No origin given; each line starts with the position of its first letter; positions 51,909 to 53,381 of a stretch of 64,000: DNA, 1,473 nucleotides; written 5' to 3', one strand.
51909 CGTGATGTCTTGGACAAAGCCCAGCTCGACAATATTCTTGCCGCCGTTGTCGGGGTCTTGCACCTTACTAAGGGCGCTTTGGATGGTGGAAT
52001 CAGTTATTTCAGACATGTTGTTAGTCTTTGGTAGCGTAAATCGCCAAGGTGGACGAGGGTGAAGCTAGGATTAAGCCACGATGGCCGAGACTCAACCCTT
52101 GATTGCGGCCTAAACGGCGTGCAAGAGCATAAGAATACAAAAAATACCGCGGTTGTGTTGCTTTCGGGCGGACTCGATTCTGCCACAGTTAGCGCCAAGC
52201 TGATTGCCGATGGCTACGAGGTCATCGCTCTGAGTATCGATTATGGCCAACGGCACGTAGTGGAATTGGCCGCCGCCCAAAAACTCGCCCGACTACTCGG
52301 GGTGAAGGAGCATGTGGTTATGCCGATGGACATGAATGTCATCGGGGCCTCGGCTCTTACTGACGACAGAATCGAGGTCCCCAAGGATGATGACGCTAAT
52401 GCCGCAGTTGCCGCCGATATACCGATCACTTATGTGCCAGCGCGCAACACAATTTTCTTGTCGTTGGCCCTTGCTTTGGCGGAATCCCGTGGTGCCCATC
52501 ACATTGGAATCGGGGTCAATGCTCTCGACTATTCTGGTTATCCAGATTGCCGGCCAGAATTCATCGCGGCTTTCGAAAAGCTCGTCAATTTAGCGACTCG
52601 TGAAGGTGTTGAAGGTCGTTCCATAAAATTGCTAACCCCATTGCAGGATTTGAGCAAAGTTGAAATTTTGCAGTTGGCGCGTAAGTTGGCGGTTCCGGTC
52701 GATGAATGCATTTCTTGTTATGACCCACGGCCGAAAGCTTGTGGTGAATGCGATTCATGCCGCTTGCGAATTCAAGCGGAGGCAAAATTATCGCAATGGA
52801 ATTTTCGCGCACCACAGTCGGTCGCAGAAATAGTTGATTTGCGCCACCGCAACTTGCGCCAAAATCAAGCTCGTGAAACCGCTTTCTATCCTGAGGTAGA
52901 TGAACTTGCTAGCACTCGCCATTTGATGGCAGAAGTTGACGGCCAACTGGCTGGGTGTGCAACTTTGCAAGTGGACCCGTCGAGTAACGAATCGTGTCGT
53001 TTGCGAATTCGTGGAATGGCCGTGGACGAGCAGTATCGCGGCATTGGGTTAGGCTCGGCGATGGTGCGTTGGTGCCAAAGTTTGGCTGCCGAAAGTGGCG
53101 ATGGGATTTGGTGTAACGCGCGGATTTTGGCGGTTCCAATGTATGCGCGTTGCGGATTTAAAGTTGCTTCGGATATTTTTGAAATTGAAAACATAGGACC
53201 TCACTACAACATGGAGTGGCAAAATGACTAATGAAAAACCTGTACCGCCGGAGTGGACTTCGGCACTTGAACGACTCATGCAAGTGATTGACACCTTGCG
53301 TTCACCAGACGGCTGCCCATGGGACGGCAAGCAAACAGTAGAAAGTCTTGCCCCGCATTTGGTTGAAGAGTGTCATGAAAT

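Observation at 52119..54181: QueC-acetyltransferase fusion, mazG and tRNA-Asp(GUC): candidate new 7-deazaguanine acylation system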

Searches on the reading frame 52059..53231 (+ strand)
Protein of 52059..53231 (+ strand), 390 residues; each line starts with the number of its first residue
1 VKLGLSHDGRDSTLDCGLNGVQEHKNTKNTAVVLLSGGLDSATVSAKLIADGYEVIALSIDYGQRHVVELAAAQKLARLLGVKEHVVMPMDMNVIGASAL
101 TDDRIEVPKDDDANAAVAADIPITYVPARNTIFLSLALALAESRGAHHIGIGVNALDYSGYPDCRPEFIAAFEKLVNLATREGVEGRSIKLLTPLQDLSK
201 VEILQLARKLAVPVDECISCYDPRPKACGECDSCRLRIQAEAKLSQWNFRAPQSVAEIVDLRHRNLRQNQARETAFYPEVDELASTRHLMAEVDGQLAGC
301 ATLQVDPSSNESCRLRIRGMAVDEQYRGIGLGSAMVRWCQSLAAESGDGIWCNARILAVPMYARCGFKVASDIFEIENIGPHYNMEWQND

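Call 4: search_protein_families(library=pfam, proteins=[window:52059-53231:+], max_evalue=0.01)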
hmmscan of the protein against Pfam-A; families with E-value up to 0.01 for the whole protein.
window:52059-53231:+ (390 aa): 9 families
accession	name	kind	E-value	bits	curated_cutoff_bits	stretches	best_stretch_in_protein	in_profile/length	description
PF06508.19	QueC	-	1.1e-70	237.9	22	1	30-240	1-205/210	Queuosine biosynthesis protein QueC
PF00583.31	Acetyltransf_1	-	1e-12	48.8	20.7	1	271-367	15-116/116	Acetyltransferase (GNAT) family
PF13508.13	Acetyltransf_7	-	8.7e-12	45.7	27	1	287-369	4-84/84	Acetyltransferase (GNAT) domain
PF13673.13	Acetyltransf_10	-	2.6e-10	40.8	23.6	1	268-387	14-126/128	Acetyltransferase (GNAT) domain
PF00733.27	Asn_synthase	-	2.5e-06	27.9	21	1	21-87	10-77/354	Asparagine synthase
PF02540.23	NAD_synthase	-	0.00015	21.4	21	0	25-87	15-79/242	NAD synthase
PF00764.25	Arginosuc_synth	-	0.00027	21.4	27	1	32-89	3-60/162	Arginosuccinate synthase N-terminal HUP domain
PF02568.20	ThiI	-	0.00041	20.5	20.5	0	27-78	2-54/197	Thiamine biosynthesis protein (ThiI)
PF03054.22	tRNA_Me_trans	-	0.0069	16.5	20.6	0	31-63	3-35/202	tRNA methyl transferase HUP domain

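Call 5: search_protein_families(library=ncbifam, proteins=[window:52059-53231:+], max_evalue=0.01)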
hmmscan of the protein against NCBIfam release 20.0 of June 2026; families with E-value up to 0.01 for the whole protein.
window:52059-53231:+ (390 aa): 19 families
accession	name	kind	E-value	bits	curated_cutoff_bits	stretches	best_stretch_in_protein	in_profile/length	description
TIGR00364.1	TIGR00364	equivalog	1.2e-61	207.8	150.3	1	31-237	1-201/201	7-cyano-7-deazaguanine synthase QueC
NF008317.0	PRK11106.1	equivalog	1.1e-39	136.2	378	1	30-240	3-209/231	7-cyano-7-deazaguanine synthase QueC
NF038212.1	argG_rel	exception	6.5e-05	21.9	425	1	20-87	6-72/381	argininosuccinate synthase-related protein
TIGR01536.1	asn_synth_AEB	equivalog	7.1e-05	22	267.1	1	20-87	244-313/517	asparagine synthase (glutamine-hydrolyzing)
NF010587.0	PRK13980.1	equivalog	7.5e-05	22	255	1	25-87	28-92/267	NAD+ synthase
NF001770.0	PRK00509.1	equivalog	0.00015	21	334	1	28-89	4-64/401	argininosuccinate synthase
NF001138.1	PRK00143.1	equivalog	0.00022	20.3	284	1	32-66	3-37/345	tRNA 2-thiouridine(34) synthase MnmA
TIGR00552.1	nadE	equivalog_domain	0.00036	19.8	63.65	0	26-85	20-82/251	NAD(+) synthase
TIGR00032.1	argG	equivalog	0.00038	19.9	268.2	1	32-88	3-58/394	argininosuccinate synthase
NF000487.1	stat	exception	0.00065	19.3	420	1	286-368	79-162/189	streptothricin N-acetyltransferase STAT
TIGR00342.1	TIGR00342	equivalog_domain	0.0016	17.6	264.5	0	27-80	171-222/373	tRNA uracil 4-sulfurtransferase ThiI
NF003385.0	PRK04527.1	equivalog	0.0028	16.3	603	1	30-88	5-63/401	argininosuccinate synthase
TIGR01575.1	rimI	equivalog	0.0031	17.7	86.4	1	261-369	8-114/132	ribosomal protein S18-alanine N-acetyltransferase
NF011155.0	PRK14561.1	equivalog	0.0033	17.1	207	1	31-97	3-65/195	hypothetical protein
TIGR00268.2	TIGR00268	equivalog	0.0034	16.7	150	0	28-87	13-74/259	ATP-dependent sacrificial sulfur transferase LarE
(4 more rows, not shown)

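Call 7: find_homologous_proteins(query=window:52059-53231:+, max_evalue=0.00001)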
Query window:52059-53231:+ (390 aa): 8000 proteins with E <= 0.00001 among 8000 candidates; the best 120 are listed.
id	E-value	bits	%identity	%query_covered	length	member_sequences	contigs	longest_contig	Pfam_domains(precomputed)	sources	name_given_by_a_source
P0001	7.6e-260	879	100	100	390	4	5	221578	PF13673.14,PF00733.28,PF06508.20,PF13508.14,PF00583.32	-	-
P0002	2.0e-159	549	66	95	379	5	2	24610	PF13673.14,PF00733.28,PF06508.20,PF13508.14,PF00583.32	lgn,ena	-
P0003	2.6e-132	459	60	94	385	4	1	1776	PF13673.14,PF00733.28,PF06508.20,PF13508.14,PF00583.32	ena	-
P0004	7.0e-128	445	59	93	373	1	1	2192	PF13673.14,PF00733.28,PF06508.20,PF13508.14,PF00764.26,PF00583.32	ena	-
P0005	1.3e-127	444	57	92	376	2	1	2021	PF13673.14,PF00733.28,PF06508.20,PF13508.14,PF21926.3,PF00764.26,PF00583.32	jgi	jgi:7-cyano-7-deazaguanine synthase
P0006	4.0e-127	442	58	93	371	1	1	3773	PF13673.14,PF00733.28,PF06508.20,PF13508.14,PF00583.32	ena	-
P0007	1.1e-126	441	57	93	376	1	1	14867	PF13673.14,PF00733.28,PF06508.20,PF13508.14,PF00583.32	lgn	-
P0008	4.5e-126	439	59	92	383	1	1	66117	PF13673.14,PF00733.28,PF06508.20,PF13508.14,PF00583.32,PF02540.24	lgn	-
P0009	4.8e-126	439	57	94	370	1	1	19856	PF13673.14,PF00733.28,PF06508.20,PF13508.14,PF00764.26,PF00583.32,PF02540.24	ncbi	-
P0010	1.1e-125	438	56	94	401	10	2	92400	PF13673.14,PF00733.28,PF06508.20,PF13508.14,PF00764.26,PF00583.32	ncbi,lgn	-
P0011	2.7e-125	436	57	92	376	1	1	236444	PF13673.14,PF00733.28,PF06508.20,PF02568.21,PF13508.14,PF00583.32,PF02540.24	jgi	-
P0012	5.2e-125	435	58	92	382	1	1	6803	PF13673.14,PF00733.28,PF06508.20,PF13508.14,PF21926.3,PF00764.26,PF00583.32,PF02540.24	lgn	-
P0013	1.1e-124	434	58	92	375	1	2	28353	PF13673.14,PF00733.28,PF06508.20,PF13508.14,PF00583.32,PF02540.24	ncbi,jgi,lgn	jgi:7-cyano-7-deazaguanine synthase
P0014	1.4e-124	434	58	91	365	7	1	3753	PF13673.14,PF00733.28,PF06508.20,PF13508.14,PF00583.32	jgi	-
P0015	1.7e-124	434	57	93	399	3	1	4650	PF13673.14,PF00733.28,PF06508.20,PF13508.14,PF00583.32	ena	-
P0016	1.2e-123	431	58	93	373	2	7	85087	PF13673.14,PF00733.28,PF06508.20,PF13508.14,PF21926.3,PF00583.32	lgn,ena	-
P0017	2.8e-123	430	57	93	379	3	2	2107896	PF13673.14,PF00733.28,PF06508.20,PF13508.14,PF00583.32,PF02540.24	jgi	jgi:7-cyano-7-deazaguanine synthase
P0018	7.2e-123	428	57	93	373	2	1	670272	PF13673.14,PF00733.28,PF06508.20,PF13508.14,PF00764.26,PF00583.32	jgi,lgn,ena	-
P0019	7.8e-123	428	57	92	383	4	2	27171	PF13673.14,PF00733.28,PF06508.20,PF13508.14,PF00583.32,PF02540.24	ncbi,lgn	-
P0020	9.9e-122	425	59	91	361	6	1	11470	PF13673.14,PF00733.28,PF06508.20,PF13508.14,PF00583.32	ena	-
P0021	1.0e-121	424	58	92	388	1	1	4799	PF13673.14,PF00733.28,PF06508.20,PF13508.14,PF00583.32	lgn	-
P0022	1.3e-121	424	56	93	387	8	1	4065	PF13673.14,PF00733.28,PF06508.20,PF13508.14,PF00583.32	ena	-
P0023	1.9e-121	424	56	93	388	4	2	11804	PF13673.14,PF00733.28,PF06508.20,PF13508.14,PF00583.32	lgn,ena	-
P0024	3.0e-121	423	54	97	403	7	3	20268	PF13673.14,PF00733.28,PF06508.20,PF13508.14,PF00583.32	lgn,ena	-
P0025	1.1e-120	421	55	93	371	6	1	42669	PF13673.14,PF00733.28,PF06508.20,PF13508.14,PF00764.26,PF00583.32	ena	-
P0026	1.7e-120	421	54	94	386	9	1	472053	PF13673.14,PF00733.28,PF06508.20,PF13508.14,PF00764.26,PF00583.32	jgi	jgi:7-cyano-7-deazaguanine synthase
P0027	3.0e-119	416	54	93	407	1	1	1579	PF13673.14,PF00733.28,PF06508.20,PF13508.14,PF00583.32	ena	-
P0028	5.0e-119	416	55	93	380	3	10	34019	PF13673.14,PF00733.28,PF06508.20,PF02568.21,PF13508.14,PF21926.3,PF00583.32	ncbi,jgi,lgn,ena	-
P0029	9.0e-118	412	53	94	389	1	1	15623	PF13673.14,PF00733.28,PF06508.20,PF13508.14,PF00583.32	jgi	-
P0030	9.2e-116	405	53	94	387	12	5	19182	PF13673.14,PF00733.28,PF06508.20,PF13508.14,PF00583.32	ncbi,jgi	jgi:7-cyano-7-deazaguanine synthase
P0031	2.1e-115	404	54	91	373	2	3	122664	PF13673.14,PF00733.28,PF06508.20,PF13508.14,PF00583.32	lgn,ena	-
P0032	8.3e-115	402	54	91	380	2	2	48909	PF13673.14,PF00733.28,PF06508.20,PF13508.14,PF00583.32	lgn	-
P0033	2.5e-114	400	53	93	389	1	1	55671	PF13673.14,PF00733.28,PF06508.20,PF13508.14,PF00583.32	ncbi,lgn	-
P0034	1.2e-113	398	53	94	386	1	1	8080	PF13673.14,PF00733.28,PF06508.20,PF13508.14,PF00583.32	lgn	-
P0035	2.8e-113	397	52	93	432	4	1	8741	PF13673.14,PF00733.28,PF06508.20,PF13508.14,PF00583.32,PF02540.24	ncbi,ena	-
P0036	3.3e-112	393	50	99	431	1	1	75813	PF13673.14,PF00733.28,PF06508.20,PF13508.14,PF00583.32,PF02540.24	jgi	jgi:7-cyano-7-deazaguanine synthase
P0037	5.6e-90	320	69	56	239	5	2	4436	PF00733.28,PF06508.20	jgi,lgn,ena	jgi:7-cyano-7-deazaguanine synthase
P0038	3.8e-89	317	68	59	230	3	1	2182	PF00733.28,PF06508.20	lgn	-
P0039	6.6e-89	317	70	57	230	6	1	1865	PF00733.28,PF06508.20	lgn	-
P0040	3.1e-88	314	70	57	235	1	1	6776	PF00733.28,PF06508.20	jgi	jgi:7-cyano-7-deazaguanine synthase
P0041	7.0e-88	313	70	56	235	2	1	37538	PF00733.28,PF06508.20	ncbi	-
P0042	7.8e-88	313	70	59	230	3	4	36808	PF00733.28,PF06508.20,PF00764.26,PF02540.24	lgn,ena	-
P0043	2.2e-87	312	68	56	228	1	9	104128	PF00733.28,PF06508.20,PF02568.21,PF02540.24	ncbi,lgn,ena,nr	ncbi:MAG: 7-cyano-7-deazaguanine synthase QueC [Planctomycetes bacterium]|nr:7-cyano-7-deazaguanine 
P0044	2.7e-87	311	67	56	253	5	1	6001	PF00733.28,PF06508.20,PF02568.21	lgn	-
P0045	3.1e-87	311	68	56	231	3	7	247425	PF00733.28,PF06508.20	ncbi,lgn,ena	-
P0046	6.8e-87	310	68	57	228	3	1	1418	PF00733.28,PF06508.20,PF02568.21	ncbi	-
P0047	1.1e-86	309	66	57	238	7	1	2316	PF00733.28,PF06508.20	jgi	-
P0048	3.2e-86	308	66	58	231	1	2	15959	PF00733.28,PF06508.20,PF02568.21,PF00764.26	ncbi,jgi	ncbi:MAG: 7-cyano-7-deazaguanine synthase QueC [Planctomycetota bacterium]|jgi:7-cyano-7-deazaguanin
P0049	6.9e-86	307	68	56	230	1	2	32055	PF00733.28,PF06508.20,PF00764.26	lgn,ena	-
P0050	8.9e-86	306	63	59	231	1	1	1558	PF00733.28,PF06508.20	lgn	-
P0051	1.0e-85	306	67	60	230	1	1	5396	PF00733.28,PF06508.20,PF00764.26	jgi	jgi:7-cyano-7-deazaguanine synthase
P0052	1.1e-85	306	64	58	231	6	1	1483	PF00733.28,PF06508.20,PF00764.26,PF02540.24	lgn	-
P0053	2.5e-85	305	68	57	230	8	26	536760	PF00733.28,PF06508.20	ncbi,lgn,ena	-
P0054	7.2e-85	303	63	58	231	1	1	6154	PF00733.28,PF06508.20,PF02540.24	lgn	-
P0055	7.8e-85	303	67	57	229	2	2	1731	PF00733.28,PF06508.20,PF02568.21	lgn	-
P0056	2.2e-84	302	50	92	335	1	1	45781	PF00733.28,PF06508.20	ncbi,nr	ncbi:MAG: 7-cyano-7-deazaguanine synthase QueC [Planctomycetota bacterium]|nr:MAG: 7-cyano-7-deazagu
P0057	2.7e-84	301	67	57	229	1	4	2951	PF00733.28,PF06508.20,PF02568.21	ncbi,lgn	-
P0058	2.7e-84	301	64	57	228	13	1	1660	PF00733.28,PF06508.20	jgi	-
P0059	3.7e-84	301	67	57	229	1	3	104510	PF00733.28,PF06508.20,PF02568.21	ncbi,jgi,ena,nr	ncbi:MAG TPA: 7-cyano-7-deazaguanine synthase QueC [Planctomycetes bacterium]|jgi:7-cyano-7-deazagua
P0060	6.9e-84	300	67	57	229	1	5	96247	PF00733.28,PF06508.20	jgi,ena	jgi:7-cyano-7-deazaguanine synthase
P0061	1.4e-83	299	67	57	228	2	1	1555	PF00733.28,PF06508.20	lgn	-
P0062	1.7e-83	299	64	57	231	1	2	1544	PF00733.28,PF06508.20,PF02568.21,PF00764.26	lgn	-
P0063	2.0e-83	298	65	57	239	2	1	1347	PF00733.28,PF06508.20,PF00764.26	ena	-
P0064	2.0e-83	298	65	57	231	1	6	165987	PF00733.28,PF06508.20,PF00764.26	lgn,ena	-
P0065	6.0e-83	297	66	56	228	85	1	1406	PF00733.28,PF06508.20,PF02568.21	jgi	-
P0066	2.5e-82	295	62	56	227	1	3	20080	PF00733.28,PF06508.20,PF02568.21,PF02540.24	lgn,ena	-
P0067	7.3e-82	293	63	57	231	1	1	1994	PF00733.28,PF06508.20,PF00764.26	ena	-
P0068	1.4e-79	286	61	56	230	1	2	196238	PF00733.28,PF06508.20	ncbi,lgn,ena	-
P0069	2.3e-79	285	61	57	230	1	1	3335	PF00733.28,PF06508.20,PF02568.21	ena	-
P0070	9.4e-79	283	60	56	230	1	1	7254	PF00733.28,PF06508.20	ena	-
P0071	1.6e-76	276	61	55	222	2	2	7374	PF00733.28,PF06508.20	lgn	-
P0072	1.6e-76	276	60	56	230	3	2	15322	PF00733.28,PF06508.20,PF02568.21,PF02540.24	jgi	-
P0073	2.3e-75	272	62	55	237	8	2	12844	PF00733.28,PF06508.20,PF02568.21,PF01171.27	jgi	jgi:7-cyano-7-deazaguanine synthase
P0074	8.4e-75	270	64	55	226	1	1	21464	PF00733.28,PF06508.20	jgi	jgi:7-cyano-7-deazaguanine synthase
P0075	2.3e-74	269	62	54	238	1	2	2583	PF00733.28,PF06508.20,PF02568.21,PF01171.27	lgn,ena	-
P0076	2.0e-71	259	61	56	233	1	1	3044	PF00733.28,PF06508.20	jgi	jgi:7-cyano-7-deazaguanine synthase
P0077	1.1e-70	257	62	53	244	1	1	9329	PF00733.28,PF06508.20,PF02568.21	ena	-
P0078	2.5e-70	255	60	56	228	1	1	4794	PF00733.28,PF06508.20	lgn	-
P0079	3.6e-70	255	61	53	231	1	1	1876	PF00733.28,PF06508.20,PF02568.21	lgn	-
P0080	3.9e-70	255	59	53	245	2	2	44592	PF00733.28,PF06508.20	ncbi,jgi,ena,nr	ncbi:MAG: 7-cyano-7-deazaguanine synthase QueC [Planctomycetia bacterium]|nr:7-cyano-7-deazaguanine 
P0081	5.3e-70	254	63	53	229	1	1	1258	PF00733.28,PF06508.20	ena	-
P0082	1.2e-69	253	62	54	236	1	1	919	PF00733.28,PF06508.20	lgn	-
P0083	1.9e-69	252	62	54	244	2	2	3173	PF06508.20,PF02568.21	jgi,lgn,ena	-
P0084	2.3e-69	252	59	53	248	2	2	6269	PF00733.28,PF06508.20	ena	-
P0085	2.5e-69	252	60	55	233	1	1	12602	PF00733.28,PF06508.20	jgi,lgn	-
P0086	3.2e-69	252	61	54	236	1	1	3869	PF00733.28,PF06508.20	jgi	jgi:7-cyano-7-deazaguanine synthase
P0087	4.0e-69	251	61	54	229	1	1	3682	PF00733.28,PF06508.20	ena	-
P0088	4.7e-69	251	60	55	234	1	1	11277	PF06508.20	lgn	-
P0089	4.8e-69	251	61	54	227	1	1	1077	PF00733.28,PF06508.20,PF02568.21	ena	-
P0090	5.1e-69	251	58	58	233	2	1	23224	PF00733.28,PF06508.20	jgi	-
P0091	5.4e-69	251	57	60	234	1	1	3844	PF00733.28,PF06508.20,PF02568.21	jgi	jgi:7-cyano-7-deazaguanine synthase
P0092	5.4e-69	251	58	57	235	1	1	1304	PF00733.28,PF06508.20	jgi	-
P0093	5.5e-69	251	61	54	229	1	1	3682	PF00733.28,PF06508.20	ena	-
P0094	6.5e-69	251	62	53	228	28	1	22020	PF00733.28,PF06508.20,PF02568.21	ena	-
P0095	6.6e-69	251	57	56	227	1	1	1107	PF00733.28,PF06508.20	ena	-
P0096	7.6e-69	251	58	57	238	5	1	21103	PF06508.20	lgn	-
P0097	8.9e-69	250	60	55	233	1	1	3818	PF00733.28,PF06508.20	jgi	-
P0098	9.7e-69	250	56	58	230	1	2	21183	PF00733.28,PF06508.20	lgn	-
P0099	9.7e-69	250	62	53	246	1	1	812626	PF00733.28,PF06508.20,PF02568.21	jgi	jgi:7-cyano-7-deazaguanine synthase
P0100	1.1e-68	250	61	54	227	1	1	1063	PF00733.28,PF06508.20,PF02568.21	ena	-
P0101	1.3e-68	250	60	54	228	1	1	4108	PF06508.20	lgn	-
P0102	1.3e-68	250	58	55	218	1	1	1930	PF06508.20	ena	-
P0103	1.3e-68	250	61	53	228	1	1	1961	PF00733.28,PF06508.20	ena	-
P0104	1.4e-68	250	58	54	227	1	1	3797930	PF00733.28,PF06508.20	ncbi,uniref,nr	ncbi:7-cyano-7-deazaguanine synthase QueC [Sphingomonas sp. S2-65]|uniref:7-cyano-7-deazaguanine syn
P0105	1.5e-68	250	59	55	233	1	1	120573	PF06508.20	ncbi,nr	ncbi:MAG: 7-cyano-7-deazaguanine synthase QueC [Planctomycetes bacterium]|nr:7-cyano-7-deazaguanine 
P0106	1.5e-68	249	59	54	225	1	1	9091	PF00733.28,PF06508.20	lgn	-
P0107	1.6e-68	249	60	56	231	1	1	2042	PF00733.28,PF06508.20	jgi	jgi:7-cyano-7-deazaguanine synthase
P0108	1.6e-68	249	59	55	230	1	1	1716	PF00733.28,PF06508.20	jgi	jgi:7-cyano-7-deazaguanine synthase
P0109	1.7e-68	249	61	53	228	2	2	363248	PF00733.28,PF06508.20,PF02568.21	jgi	jgi:7-cyano-7-deazaguanine synthase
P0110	1.9e-68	249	58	54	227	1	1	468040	PF06508.20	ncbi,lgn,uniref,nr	ncbi:7-cyano-7-deazaguanine synthase QueC [Sphingomonas xinjiangensis]|uniref:7-cyano-7-deazaguanine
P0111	2.0e-68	249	60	55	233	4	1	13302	PF00733.28,PF06508.20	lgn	-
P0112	2.1e-68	249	60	55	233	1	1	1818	PF00733.28,PF06508.20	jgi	jgi:7-cyano-7-deazaguanine synthase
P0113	2.4e-68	249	58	55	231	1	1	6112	PF00733.28,PF06508.20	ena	-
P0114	2.5e-68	249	62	55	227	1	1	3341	PF00733.28,PF06508.20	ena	-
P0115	2.6e-68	249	59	56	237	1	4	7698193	PF00733.28,PF06508.20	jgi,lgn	-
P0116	3.5e-68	248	60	54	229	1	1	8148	PF00733.28,PF06508.20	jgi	-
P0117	3.6e-68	248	60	54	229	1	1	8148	PF00733.28,PF06508.20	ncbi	-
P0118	3.7e-68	248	57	55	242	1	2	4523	PF00733.28,PF06508.20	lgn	-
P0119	3.8e-68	248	59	54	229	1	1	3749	PF00733.28,PF06508.20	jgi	jgi:7-cyano-7-deazaguanine synthase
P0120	3.9e-68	248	58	54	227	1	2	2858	PF06508.20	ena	-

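Call 9: find_encoding_contigs(protein=P0017, flank=6000, max_places=2)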
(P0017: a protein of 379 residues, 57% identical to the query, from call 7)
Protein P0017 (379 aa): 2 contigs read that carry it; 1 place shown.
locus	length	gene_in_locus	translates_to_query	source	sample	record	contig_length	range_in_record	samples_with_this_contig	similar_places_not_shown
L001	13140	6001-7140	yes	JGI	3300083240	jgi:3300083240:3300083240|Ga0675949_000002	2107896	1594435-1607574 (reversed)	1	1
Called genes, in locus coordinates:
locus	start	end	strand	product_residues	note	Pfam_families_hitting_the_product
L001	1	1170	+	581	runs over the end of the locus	PF01019:G_glu_transpept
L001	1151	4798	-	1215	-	PF00775:Dioxygenase_C (faint), PF13715:CarbopepD_reg_2 (faint), PF23193:NOMO_3rd (faint), PF09430:EMC7_beta-sandw (faint), PF22904:NOMO1-like_2nd (faint), PF10670:DUF4198 (faint), PF14686:fn3_3 (faint), PF13620:CarboxypepD_reg (weak), +3 more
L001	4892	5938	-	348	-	PF01883:FeS_assembly_P, PF10609:ParA, PF13614:AAA_31, PF01656:CbiA, PF09140:MipZ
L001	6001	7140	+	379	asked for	PF00733:Asn_synthase, PF02540:NAD_synthase (faint), PF06508:QueC, PF00583:Acetyltransf_1, PF13673:Acetyltransf_10, PF13508:Acetyltransf_7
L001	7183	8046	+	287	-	PF01503:PRA-PH (faint), PF03819:MazG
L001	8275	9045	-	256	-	-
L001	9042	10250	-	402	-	PF22025:ThiI_fer, PF02926:THUMP (weak), PF02568:ThiI, PF06508:QueC (faint)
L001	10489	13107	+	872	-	PF11412:DsbD_N, PF02683:DsbD_TM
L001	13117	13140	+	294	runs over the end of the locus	PF01678:DAP_epimerase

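Call 10: find_encoding_contigs(protein=P0036, flank=6000, max_places=2)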
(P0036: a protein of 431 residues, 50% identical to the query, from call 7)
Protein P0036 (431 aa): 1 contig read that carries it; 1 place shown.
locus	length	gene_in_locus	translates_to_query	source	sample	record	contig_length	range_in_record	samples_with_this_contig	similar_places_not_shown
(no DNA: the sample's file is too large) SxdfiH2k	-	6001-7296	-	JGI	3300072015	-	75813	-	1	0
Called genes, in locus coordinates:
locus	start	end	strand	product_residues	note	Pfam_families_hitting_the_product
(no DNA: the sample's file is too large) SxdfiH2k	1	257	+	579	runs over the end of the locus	PF01019:G_glu_transpept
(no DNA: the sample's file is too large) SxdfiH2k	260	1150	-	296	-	PF04261:Dyp_perox_N (weak), PF20628:Dyp_perox_C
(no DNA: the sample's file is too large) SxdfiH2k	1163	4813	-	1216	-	PF00775:Dioxygenase_C (faint), PF02369:Big_1 (faint), PF13715:CarbopepD_reg_2 (faint), PF20598:DUF6795 (faint), PF13620:CarboxypepD_reg (weak), PF13620:CarboxypepD_reg (weak), PF13620:CarboxypepD_reg (weak), PF13620:CarboxypepD_reg, +10 more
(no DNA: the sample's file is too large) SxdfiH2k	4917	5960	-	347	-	PF00142:Fer4_NifH (faint), PF01883:FeS_assembly_P, PF10609:ParA, PF13614:AAA_31, PF01656:CbiA, PF02374:ArsA_ATPase (faint), PF09140:MipZ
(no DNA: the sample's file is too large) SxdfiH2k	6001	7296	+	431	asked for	PF00733:Asn_synthase (weak), PF02540:NAD_synthase (faint), PF06508:QueC, PF00583:Acetyltransf_1, PF13673:Acetyltransf_10, PF13508:Acetyltransf_7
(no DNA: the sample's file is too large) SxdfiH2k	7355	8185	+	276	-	PF03819:MazG, PF01503:PRA-PH (weak), PF03819:MazG (weak)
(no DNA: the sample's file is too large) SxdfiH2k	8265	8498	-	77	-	-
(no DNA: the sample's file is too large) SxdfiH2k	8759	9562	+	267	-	-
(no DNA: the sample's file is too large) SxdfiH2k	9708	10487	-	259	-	-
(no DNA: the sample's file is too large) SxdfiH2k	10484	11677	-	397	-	PF22025:ThiI_fer, PF02926:THUMP, PF02568:ThiI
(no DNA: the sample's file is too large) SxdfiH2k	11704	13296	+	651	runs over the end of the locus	PF00884:Sulfatase, PF01663:Phosphodiest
